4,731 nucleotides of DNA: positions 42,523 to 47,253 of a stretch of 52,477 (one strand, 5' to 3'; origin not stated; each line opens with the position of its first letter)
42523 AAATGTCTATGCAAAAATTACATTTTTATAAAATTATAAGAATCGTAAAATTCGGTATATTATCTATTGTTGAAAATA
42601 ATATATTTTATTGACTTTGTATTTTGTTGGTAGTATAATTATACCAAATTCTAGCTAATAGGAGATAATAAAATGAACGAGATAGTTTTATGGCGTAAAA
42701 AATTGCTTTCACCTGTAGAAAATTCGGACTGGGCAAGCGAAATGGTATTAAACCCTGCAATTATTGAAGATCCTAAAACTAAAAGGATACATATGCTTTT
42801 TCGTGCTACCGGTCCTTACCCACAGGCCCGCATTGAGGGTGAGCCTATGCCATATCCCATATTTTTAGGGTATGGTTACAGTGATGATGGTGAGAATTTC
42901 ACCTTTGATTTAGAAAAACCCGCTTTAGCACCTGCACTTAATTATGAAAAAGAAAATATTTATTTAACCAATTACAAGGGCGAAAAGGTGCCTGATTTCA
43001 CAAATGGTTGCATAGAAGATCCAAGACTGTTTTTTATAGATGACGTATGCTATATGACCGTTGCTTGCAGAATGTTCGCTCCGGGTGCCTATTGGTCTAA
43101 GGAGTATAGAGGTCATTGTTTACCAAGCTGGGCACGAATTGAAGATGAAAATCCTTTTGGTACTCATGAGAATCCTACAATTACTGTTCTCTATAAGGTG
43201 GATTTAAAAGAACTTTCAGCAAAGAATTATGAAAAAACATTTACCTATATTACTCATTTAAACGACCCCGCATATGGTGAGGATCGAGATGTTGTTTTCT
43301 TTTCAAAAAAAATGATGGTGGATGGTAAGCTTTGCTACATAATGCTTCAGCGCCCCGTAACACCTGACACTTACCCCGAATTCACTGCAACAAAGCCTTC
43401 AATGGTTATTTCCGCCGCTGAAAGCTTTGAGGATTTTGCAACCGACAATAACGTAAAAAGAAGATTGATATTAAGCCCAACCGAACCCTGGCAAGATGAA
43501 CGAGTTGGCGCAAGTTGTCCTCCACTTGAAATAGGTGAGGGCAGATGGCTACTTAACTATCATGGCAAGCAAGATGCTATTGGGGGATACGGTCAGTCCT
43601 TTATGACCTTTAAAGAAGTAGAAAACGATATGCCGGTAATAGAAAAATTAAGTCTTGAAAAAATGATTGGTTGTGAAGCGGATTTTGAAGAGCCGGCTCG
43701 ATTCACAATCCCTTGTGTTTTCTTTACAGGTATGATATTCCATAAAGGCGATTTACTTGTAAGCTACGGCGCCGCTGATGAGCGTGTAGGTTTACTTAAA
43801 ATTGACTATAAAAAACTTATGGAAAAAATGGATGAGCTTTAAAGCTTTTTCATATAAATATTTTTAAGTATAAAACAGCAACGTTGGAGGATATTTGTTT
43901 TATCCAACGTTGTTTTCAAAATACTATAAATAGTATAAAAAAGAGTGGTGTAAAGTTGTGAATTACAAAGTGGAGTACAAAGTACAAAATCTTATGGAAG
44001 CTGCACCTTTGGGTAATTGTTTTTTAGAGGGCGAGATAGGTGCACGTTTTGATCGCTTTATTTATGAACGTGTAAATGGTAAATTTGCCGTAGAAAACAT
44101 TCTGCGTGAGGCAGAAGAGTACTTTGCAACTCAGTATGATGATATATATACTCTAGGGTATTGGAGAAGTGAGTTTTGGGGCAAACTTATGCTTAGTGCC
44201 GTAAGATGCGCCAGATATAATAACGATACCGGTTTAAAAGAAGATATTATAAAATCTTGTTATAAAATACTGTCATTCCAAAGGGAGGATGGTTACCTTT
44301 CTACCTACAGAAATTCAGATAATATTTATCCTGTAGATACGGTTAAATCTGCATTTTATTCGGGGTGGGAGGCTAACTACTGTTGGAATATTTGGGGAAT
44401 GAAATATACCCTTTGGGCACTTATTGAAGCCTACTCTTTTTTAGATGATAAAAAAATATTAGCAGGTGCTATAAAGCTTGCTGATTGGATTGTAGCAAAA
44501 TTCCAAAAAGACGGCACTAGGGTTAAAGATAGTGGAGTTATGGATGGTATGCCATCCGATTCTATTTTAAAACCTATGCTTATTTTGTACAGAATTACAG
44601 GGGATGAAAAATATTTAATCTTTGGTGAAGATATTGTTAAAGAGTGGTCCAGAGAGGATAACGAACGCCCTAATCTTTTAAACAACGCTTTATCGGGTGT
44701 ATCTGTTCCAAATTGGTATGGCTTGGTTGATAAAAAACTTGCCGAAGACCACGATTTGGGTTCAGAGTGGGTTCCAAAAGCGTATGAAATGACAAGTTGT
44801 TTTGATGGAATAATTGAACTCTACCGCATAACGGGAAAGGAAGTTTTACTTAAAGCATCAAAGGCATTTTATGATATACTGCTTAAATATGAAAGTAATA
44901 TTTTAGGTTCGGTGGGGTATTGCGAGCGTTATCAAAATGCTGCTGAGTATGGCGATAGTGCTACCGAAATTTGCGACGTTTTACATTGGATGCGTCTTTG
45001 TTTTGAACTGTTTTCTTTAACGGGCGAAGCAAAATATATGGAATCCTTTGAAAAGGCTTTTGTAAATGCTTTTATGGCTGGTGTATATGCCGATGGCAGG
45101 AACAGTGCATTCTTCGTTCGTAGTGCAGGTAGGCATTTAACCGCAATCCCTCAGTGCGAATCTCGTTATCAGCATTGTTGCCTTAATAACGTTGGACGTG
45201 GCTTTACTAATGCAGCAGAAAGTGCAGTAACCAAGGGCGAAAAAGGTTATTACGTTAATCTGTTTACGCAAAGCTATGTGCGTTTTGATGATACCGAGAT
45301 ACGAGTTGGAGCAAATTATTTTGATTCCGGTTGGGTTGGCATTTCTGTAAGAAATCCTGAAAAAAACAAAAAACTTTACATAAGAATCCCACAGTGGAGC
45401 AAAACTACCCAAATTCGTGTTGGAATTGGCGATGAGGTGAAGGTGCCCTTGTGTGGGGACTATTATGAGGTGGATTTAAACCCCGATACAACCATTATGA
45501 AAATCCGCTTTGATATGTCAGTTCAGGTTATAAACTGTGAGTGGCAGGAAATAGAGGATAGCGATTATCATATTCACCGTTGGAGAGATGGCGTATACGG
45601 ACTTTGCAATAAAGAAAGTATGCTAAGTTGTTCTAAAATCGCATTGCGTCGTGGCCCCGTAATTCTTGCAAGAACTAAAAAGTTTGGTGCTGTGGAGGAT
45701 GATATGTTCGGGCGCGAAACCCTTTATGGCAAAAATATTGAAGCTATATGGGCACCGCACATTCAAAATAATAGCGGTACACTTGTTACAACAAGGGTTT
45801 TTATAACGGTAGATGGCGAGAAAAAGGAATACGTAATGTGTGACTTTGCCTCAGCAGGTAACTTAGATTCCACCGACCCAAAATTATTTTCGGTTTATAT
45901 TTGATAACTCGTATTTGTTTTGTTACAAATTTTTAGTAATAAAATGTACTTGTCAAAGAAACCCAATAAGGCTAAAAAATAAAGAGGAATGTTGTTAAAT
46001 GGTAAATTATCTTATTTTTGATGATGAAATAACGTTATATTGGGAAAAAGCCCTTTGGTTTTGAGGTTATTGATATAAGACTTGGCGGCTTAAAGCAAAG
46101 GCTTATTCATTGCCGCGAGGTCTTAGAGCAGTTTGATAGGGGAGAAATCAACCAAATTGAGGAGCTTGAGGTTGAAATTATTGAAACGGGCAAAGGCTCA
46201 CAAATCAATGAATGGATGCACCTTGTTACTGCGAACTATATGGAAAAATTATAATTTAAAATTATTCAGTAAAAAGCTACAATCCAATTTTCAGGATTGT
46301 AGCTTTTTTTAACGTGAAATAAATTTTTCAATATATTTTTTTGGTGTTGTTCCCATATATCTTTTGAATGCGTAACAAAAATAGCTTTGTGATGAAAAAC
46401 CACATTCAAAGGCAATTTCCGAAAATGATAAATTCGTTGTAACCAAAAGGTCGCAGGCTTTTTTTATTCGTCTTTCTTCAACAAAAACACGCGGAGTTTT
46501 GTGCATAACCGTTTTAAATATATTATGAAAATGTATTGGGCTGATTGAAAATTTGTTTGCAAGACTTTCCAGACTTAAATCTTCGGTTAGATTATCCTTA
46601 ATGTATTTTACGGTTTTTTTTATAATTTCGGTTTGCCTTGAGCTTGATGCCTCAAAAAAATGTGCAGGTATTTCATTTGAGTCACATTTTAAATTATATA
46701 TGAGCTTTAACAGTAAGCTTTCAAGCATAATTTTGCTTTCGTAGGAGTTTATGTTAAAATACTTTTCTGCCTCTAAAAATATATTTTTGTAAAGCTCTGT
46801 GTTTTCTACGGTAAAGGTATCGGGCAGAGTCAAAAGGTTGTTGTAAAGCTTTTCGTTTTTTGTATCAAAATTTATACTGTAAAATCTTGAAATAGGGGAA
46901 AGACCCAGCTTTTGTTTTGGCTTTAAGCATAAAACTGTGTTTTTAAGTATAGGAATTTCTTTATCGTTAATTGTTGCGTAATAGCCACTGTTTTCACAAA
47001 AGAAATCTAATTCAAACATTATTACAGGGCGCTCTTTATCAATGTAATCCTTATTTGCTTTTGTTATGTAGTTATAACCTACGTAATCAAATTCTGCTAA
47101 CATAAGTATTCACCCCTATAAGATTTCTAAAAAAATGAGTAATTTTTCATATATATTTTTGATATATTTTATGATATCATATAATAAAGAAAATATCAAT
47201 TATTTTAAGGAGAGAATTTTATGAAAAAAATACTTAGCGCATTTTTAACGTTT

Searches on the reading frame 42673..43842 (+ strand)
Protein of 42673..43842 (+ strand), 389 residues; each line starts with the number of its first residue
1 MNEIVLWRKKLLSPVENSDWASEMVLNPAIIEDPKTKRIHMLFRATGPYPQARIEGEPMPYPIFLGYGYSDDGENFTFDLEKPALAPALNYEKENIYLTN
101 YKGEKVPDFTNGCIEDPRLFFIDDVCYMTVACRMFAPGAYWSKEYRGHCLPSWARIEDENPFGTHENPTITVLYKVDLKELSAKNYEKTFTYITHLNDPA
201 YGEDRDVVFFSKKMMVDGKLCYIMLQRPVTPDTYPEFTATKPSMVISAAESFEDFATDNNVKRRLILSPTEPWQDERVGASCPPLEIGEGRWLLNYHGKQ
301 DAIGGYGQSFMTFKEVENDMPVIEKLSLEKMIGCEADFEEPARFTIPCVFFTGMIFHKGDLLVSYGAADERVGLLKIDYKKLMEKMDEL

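Call 57: search_protein_families(library=pfam, proteins=[window:42673-43842:+], max_evalue=0.0001)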
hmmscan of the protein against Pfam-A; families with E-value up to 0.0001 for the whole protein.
window:42673-43842:+ (389 aa): 1 family
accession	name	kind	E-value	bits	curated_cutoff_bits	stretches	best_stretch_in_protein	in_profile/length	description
PF04041.19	Glyco_hydro_130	-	4.3e-16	59.2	26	1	206-388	157-320/320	beta-1,4-mannooligosaccharide phosphorylase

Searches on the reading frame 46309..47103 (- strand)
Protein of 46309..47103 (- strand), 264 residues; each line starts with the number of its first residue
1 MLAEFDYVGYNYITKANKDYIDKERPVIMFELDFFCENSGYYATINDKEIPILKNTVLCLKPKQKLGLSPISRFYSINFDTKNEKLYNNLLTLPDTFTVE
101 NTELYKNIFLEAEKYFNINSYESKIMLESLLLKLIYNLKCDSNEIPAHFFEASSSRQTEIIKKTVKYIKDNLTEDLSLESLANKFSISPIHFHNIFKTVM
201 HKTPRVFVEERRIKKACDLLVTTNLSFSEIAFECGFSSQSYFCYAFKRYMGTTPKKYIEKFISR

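Call 57: search_protein_families(library=pfam, proteins=[window:46309-47103:-], max_evalue=0.0001)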
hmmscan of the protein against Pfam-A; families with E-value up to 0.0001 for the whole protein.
window:46309-47103:- (264 aa): 2 families
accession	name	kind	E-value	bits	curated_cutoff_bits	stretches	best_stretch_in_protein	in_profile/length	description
PF12833.13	HTH_18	-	3.7e-23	82.1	33.6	1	181-259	1-79/80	Helix-turn-helix domain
PF00165.29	HTH_AraC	-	2.9e-20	72.3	26.6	1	222-258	6-41/42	Bacterial regulatory helix-turn-helix proteins, AraC family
